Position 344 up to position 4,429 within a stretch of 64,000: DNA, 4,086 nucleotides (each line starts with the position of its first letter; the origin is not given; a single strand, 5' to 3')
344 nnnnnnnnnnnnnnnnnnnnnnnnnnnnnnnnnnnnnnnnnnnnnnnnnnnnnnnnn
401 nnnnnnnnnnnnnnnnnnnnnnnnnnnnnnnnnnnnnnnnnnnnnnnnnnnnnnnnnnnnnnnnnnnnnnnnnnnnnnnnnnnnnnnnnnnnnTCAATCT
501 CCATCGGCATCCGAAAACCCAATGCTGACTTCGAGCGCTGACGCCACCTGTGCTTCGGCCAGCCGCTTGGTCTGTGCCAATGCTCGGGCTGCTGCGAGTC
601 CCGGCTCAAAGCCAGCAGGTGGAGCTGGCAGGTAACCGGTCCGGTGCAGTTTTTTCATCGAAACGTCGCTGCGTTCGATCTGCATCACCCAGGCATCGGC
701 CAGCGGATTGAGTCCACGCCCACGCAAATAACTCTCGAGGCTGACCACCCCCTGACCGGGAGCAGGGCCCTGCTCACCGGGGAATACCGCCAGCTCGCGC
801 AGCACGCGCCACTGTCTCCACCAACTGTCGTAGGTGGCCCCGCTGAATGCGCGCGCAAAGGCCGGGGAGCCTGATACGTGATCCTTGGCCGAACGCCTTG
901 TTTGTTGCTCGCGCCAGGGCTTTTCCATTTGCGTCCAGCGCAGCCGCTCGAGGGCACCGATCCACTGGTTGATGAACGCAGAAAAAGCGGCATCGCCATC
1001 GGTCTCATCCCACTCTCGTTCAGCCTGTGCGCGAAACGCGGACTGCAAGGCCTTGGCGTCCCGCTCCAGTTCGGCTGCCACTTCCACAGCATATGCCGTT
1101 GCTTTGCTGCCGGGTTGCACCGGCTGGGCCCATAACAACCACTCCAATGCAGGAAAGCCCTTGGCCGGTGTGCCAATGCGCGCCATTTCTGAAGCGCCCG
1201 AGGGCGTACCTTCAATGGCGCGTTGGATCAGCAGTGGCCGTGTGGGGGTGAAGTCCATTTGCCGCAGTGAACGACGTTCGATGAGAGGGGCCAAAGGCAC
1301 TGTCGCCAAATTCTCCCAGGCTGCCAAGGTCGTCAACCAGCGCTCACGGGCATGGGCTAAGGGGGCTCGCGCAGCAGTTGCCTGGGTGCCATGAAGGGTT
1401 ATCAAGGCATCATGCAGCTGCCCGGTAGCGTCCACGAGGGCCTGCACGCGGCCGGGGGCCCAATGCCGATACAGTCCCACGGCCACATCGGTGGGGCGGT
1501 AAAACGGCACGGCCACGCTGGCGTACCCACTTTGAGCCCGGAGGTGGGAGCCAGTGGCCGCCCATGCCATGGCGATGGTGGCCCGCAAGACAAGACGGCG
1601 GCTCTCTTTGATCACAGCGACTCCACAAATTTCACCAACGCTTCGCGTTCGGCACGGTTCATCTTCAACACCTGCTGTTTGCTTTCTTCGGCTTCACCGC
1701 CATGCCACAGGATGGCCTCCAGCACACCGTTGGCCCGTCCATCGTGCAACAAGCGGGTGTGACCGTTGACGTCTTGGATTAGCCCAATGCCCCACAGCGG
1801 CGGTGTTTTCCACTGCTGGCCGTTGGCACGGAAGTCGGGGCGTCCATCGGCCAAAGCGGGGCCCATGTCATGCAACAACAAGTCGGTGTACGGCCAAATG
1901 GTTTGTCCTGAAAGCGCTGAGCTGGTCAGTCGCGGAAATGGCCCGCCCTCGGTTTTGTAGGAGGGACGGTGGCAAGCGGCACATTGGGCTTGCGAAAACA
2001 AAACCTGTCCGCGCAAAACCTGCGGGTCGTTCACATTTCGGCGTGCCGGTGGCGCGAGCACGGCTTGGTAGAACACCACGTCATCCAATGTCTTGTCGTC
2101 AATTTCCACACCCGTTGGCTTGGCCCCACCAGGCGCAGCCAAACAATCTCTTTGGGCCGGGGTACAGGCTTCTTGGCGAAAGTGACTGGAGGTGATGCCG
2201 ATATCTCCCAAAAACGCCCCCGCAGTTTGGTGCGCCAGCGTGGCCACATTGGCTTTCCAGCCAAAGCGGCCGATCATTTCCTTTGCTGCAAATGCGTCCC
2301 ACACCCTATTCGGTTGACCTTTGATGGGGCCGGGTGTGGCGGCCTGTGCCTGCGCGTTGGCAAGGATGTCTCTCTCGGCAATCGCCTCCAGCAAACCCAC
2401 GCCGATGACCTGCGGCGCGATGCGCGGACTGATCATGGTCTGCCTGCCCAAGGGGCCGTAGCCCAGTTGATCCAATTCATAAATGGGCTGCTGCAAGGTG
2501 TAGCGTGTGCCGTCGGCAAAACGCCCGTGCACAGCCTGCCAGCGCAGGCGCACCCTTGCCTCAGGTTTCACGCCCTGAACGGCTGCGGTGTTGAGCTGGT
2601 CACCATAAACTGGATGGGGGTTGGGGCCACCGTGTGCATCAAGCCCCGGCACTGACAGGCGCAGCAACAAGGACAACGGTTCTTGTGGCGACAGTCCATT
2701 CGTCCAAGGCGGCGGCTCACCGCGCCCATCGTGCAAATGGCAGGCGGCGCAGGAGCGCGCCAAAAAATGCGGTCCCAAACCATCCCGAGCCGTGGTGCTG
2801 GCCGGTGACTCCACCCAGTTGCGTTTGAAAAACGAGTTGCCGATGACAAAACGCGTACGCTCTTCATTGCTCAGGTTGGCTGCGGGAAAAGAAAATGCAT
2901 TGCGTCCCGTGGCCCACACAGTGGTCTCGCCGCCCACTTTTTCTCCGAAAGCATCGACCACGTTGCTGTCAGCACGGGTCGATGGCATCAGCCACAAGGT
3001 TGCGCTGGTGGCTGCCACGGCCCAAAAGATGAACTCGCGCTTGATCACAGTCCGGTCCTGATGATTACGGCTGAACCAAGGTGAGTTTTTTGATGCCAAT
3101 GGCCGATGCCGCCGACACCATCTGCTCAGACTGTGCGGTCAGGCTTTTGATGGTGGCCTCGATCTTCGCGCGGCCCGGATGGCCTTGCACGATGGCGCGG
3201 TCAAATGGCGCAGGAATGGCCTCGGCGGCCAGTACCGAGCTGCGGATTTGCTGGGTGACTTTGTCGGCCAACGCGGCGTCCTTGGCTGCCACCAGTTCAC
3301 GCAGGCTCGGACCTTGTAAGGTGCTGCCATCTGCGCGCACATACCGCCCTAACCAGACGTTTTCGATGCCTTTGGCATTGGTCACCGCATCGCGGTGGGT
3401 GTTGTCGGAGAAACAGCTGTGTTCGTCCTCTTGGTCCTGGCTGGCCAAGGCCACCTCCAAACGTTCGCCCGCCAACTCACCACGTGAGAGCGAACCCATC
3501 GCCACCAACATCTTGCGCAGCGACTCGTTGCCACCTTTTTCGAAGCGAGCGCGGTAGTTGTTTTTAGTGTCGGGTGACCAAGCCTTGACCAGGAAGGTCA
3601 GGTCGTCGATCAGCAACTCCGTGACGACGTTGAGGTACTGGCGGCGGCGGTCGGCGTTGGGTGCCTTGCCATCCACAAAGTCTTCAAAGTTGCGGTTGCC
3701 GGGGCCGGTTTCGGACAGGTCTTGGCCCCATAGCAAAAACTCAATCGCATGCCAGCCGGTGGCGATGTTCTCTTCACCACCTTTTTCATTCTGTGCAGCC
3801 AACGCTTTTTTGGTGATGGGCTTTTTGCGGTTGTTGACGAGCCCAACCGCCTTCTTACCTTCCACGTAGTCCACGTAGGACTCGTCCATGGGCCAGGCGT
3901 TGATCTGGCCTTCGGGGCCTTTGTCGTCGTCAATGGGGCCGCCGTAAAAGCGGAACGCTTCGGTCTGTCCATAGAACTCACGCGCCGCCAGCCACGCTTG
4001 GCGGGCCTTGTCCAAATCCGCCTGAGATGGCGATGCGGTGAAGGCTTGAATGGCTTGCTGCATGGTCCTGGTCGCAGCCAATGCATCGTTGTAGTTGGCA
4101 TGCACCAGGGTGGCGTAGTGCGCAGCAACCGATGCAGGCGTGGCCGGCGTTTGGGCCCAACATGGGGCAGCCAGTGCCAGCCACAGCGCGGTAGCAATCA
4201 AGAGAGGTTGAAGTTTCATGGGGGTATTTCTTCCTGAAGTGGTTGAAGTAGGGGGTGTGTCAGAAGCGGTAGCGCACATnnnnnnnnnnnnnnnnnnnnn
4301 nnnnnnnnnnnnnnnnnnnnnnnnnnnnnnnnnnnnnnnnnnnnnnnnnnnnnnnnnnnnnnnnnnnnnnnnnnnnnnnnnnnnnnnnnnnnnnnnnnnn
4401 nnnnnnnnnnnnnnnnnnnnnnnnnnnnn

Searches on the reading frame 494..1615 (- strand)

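Call 16: search_protein_families(library=pfam, proteins=[window:494-1615:-])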
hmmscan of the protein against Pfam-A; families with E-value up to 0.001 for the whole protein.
window:494-1615:- (373 aa): 1 family
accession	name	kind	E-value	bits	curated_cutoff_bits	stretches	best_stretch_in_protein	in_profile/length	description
PF09375.15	Peptidase_M75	-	5.4e-17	62.7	23.5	1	58-333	6-260/288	Imelysin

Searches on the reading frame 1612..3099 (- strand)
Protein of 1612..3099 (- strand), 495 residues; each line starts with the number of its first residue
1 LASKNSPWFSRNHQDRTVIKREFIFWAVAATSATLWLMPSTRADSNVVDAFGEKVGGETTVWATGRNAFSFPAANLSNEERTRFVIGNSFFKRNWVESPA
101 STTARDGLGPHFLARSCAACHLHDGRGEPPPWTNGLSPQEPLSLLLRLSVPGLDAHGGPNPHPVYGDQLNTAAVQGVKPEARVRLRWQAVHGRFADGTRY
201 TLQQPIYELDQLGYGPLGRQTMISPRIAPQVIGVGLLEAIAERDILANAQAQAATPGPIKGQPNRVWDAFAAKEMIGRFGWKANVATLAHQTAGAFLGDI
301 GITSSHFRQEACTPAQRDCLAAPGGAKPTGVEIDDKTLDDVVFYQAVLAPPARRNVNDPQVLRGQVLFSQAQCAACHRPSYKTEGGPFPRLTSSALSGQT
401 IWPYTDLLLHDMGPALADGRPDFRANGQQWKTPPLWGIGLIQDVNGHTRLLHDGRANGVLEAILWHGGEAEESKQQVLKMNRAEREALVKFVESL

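Call 16: search_protein_families(library=pfam, proteins=[window:1612-3099:-])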
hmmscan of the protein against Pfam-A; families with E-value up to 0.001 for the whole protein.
window:1612-3099:- (495 aa): 3 families
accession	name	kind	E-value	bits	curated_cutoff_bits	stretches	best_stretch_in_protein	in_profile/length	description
PF06537.16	DHOR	-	1.6e-100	337.4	22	1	53-495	5-499/499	Di-haem oxidoreductase, putative peroxidase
PF00034.26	Cytochrom_C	-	2.4e-11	45.2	21.3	1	363-495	3-89/90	Cytochrome c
PF13442.11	Cytochrome_CBB3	-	3.6e-06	27.6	27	0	360-401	2-37/68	Cytochrome C oxidase, cbb3-type, subunit III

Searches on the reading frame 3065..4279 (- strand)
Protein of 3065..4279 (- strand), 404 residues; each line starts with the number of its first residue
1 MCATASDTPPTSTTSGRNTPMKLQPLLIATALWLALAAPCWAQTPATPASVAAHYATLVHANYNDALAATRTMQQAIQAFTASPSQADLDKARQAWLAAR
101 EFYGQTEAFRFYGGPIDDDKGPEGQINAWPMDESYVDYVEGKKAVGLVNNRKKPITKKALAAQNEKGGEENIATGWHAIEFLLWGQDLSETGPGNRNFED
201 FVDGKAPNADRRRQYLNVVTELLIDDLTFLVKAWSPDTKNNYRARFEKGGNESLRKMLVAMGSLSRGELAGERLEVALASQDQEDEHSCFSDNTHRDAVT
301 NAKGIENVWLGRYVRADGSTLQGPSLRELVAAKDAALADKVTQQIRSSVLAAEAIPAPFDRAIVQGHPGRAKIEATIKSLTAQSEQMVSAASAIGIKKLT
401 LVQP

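Call 16: search_protein_families(library=pfam, proteins=[window:3065-4279:-])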
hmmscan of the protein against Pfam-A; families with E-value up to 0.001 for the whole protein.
window:3065-4279:- (404 aa): 1 family
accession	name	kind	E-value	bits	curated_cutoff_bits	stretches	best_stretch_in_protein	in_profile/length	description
PF09375.15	Peptidase_M75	-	4.5e-85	286.1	23.5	1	60-386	2-287/288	Imelysin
